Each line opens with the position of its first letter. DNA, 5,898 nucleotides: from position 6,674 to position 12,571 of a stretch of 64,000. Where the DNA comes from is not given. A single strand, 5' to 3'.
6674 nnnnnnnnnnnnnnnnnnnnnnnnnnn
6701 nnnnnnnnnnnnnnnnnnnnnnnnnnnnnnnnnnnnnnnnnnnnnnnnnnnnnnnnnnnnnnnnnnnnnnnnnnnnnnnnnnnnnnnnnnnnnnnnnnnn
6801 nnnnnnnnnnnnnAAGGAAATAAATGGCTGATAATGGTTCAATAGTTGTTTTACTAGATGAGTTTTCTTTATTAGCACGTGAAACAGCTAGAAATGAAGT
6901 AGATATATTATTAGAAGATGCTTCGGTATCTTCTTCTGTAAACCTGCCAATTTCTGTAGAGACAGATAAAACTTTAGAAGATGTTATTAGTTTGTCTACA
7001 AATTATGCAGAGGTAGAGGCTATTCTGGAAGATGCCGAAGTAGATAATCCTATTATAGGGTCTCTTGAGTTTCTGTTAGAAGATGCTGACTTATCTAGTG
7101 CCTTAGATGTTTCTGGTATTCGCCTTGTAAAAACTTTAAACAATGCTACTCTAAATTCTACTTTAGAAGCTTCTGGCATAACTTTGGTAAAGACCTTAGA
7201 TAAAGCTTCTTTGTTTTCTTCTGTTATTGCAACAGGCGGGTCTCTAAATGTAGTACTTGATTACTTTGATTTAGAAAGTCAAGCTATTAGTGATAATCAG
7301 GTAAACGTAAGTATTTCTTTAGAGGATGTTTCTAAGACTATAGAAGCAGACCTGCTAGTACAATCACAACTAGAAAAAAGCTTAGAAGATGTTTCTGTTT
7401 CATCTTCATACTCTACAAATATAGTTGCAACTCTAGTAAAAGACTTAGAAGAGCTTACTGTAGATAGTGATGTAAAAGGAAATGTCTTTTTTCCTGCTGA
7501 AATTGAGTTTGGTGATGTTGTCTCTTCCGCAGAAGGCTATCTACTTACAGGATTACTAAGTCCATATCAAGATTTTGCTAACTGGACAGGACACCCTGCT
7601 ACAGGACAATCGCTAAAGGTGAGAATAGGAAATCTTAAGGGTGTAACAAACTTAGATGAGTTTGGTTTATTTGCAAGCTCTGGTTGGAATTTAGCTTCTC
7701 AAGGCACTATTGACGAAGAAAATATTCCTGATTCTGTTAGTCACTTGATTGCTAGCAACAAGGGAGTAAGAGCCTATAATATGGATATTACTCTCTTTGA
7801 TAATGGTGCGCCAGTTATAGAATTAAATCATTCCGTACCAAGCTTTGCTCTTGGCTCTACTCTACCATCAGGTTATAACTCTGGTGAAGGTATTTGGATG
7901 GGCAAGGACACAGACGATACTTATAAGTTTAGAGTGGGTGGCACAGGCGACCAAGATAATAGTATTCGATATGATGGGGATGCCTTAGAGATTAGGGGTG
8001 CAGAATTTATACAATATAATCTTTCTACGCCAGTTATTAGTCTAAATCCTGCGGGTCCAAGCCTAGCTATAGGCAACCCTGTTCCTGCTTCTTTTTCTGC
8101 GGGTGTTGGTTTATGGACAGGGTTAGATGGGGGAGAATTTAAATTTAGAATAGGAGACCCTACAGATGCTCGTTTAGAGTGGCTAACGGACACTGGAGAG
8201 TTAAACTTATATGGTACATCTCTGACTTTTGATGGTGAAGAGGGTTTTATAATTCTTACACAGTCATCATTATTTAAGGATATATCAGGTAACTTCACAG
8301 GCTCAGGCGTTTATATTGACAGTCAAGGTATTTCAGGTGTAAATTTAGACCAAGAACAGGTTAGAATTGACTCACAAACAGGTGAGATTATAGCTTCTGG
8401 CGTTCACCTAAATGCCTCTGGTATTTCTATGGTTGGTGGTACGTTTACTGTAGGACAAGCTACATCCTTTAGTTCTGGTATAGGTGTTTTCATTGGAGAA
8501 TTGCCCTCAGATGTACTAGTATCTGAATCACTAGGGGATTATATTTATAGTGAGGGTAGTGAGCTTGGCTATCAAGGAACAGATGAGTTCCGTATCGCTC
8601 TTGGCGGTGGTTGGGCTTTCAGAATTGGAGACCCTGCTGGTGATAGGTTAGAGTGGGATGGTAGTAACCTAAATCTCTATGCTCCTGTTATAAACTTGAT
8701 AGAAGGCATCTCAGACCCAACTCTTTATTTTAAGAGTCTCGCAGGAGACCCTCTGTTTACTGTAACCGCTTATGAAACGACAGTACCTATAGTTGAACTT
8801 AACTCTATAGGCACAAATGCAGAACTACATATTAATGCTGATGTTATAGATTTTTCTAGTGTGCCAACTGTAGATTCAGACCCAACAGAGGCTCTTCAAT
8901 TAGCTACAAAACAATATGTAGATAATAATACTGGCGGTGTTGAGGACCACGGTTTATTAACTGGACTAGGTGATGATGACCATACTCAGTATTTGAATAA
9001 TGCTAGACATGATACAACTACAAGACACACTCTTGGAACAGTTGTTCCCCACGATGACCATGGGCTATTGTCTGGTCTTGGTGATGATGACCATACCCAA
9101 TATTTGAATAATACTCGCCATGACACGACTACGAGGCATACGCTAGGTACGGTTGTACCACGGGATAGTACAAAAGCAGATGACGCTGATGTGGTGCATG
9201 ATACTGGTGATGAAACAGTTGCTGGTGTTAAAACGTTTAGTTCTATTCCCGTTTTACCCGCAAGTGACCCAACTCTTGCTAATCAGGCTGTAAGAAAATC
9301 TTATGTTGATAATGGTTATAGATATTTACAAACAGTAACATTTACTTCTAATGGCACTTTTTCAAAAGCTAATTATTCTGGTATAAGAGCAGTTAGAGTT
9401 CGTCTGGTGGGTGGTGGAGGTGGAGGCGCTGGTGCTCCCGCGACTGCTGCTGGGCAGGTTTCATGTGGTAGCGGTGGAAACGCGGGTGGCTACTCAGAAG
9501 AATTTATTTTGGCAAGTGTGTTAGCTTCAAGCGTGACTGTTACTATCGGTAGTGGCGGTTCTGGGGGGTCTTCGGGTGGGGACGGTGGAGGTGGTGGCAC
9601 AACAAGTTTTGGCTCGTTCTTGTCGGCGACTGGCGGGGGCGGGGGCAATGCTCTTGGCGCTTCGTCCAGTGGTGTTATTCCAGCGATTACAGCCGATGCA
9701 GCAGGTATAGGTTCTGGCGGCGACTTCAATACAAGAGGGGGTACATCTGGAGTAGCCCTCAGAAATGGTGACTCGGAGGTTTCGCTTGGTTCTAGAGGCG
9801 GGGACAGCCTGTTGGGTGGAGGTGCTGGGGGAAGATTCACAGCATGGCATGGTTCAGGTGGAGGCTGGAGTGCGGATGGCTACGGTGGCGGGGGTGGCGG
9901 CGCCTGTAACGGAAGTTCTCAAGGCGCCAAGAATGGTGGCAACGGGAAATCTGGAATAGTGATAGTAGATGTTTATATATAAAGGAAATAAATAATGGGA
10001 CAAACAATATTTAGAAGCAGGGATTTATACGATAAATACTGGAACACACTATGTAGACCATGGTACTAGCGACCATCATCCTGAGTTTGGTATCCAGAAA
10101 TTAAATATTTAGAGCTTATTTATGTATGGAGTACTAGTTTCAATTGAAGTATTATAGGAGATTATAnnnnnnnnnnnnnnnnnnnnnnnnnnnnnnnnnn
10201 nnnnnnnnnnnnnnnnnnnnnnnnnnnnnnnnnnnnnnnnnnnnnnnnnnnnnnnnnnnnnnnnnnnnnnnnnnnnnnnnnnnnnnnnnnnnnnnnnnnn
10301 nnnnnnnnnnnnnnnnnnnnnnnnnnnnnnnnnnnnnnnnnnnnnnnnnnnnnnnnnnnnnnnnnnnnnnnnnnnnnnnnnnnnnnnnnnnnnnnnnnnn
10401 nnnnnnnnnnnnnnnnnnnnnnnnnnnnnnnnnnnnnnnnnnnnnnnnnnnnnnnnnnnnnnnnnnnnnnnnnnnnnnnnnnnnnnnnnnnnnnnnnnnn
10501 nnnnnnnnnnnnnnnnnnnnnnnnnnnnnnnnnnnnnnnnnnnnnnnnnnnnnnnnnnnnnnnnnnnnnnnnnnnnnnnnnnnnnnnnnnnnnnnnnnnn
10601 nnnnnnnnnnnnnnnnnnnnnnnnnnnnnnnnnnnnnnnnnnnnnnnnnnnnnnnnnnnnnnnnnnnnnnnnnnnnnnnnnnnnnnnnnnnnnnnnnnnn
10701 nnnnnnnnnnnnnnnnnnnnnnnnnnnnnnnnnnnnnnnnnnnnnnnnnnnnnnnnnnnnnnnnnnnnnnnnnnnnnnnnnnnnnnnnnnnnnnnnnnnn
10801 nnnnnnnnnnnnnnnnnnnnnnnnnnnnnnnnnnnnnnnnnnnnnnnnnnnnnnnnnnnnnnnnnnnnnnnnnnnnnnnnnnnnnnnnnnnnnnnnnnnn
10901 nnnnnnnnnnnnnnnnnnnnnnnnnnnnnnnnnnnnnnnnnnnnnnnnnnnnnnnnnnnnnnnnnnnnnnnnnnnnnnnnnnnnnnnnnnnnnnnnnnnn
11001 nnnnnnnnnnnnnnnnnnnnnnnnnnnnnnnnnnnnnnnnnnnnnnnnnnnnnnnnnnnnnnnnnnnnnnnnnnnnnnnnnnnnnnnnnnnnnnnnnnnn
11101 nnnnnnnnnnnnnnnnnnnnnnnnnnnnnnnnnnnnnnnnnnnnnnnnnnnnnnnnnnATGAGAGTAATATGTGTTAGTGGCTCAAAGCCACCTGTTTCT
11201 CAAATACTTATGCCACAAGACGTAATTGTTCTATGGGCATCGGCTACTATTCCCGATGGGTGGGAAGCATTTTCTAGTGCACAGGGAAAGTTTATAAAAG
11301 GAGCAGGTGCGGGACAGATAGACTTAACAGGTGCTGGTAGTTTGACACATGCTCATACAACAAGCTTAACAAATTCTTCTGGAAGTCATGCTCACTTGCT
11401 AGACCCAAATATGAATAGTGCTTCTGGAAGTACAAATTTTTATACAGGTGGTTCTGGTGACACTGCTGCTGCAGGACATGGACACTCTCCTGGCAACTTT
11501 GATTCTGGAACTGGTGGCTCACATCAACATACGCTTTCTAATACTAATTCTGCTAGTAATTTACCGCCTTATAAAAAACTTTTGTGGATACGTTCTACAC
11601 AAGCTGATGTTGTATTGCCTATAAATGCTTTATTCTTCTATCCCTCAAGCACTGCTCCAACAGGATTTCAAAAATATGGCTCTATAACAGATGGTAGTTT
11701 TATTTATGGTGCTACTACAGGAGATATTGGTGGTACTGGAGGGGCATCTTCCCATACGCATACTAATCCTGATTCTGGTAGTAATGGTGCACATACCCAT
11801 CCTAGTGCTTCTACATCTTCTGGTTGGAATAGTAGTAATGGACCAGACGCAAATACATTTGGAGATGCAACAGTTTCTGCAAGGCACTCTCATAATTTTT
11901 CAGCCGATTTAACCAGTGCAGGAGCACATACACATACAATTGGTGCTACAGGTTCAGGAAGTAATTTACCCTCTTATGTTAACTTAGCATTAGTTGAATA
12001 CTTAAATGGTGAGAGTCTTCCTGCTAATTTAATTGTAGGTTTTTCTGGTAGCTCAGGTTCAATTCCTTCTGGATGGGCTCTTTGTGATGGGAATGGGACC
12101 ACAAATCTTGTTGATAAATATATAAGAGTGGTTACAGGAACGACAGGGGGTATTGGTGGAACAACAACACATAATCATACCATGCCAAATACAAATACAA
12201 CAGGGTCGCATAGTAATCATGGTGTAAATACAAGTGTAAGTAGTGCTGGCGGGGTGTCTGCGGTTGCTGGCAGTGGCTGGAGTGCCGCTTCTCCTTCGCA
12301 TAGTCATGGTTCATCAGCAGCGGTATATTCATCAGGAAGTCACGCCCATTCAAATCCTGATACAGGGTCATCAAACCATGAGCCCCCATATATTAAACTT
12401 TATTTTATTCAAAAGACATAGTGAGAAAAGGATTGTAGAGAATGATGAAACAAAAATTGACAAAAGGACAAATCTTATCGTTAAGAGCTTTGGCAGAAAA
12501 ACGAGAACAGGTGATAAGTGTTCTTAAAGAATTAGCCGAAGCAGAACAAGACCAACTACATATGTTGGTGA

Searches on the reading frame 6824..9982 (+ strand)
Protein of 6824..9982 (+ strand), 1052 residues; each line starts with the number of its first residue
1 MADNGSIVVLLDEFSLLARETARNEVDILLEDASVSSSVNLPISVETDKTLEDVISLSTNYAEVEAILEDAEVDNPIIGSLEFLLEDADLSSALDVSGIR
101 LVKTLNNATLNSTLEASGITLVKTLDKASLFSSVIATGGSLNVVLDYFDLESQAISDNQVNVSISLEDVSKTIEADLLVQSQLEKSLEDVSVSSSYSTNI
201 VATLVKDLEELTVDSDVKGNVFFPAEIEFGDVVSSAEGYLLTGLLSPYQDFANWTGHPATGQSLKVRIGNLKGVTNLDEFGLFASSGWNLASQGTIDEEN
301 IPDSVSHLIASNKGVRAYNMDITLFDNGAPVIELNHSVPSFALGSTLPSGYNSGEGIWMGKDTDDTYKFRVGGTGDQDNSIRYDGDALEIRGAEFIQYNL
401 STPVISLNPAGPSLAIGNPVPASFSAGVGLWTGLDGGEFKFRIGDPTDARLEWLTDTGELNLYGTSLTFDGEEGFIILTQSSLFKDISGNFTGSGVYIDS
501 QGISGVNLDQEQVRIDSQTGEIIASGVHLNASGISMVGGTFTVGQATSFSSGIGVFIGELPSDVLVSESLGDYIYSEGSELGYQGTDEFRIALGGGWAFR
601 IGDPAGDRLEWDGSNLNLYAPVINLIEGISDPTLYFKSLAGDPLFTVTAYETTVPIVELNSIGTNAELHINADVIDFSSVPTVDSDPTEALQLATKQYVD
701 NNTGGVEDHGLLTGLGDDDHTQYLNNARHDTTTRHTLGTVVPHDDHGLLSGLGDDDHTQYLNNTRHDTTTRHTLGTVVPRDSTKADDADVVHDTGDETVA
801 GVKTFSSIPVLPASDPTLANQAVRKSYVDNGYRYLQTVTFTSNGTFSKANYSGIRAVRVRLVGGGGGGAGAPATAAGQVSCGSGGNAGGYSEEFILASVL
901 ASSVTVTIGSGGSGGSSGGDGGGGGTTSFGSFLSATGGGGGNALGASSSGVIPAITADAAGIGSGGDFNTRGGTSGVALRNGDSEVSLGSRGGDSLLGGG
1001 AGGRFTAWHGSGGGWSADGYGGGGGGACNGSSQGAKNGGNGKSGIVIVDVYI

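Call 24: search_protein_families(library=phrogs, proteins=[window:6824-9982:+], max_evalue=0.001)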
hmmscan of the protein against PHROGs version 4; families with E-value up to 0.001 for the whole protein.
window:6824-9982:+ (1052 aa): 8 families
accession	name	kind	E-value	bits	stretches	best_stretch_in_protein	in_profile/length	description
phrog_863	-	tail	2.4e-49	169.9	1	826-1051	384-604/690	tail fiber assembly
phrog_6202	-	tail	2e-14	54.7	1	792-1049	406-635/636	tail fiber protein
phrog_16641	-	tail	3.2e-13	49.2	1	787-830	216-259/1296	tail fiber protein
phrog_21412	-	tail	1.7e-10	40.4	1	839-1051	1262-1451/1452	tail fiber protein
phrog_454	-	tail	2.3e-08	33.6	1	815-1050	1159-1374/1376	tail fiber protein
phrog_38418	-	unknown function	1.7e-07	31.5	1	785-831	41-87/472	-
phrog_2295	-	unknown function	2.8e-05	23.9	1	836-945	577-687/1183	-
phrog_12796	-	tail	4.4e-05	23.9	1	833-1046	246-441/445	tail fiber protein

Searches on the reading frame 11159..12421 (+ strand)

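Call 24: search_protein_families(library=phrogs, proteins=[window:11159-12421:+], max_evalue=0.001)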
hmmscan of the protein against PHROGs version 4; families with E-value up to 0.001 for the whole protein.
window:11159-12421:+ (420 aa): 2 families
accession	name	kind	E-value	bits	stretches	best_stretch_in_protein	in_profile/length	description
phrog_5795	-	tail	5.6e-14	52.4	1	17-419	391-817/968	tail protein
phrog_1800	-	tail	0.00018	21.6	1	286-420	389-545/545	tail collar fiber protein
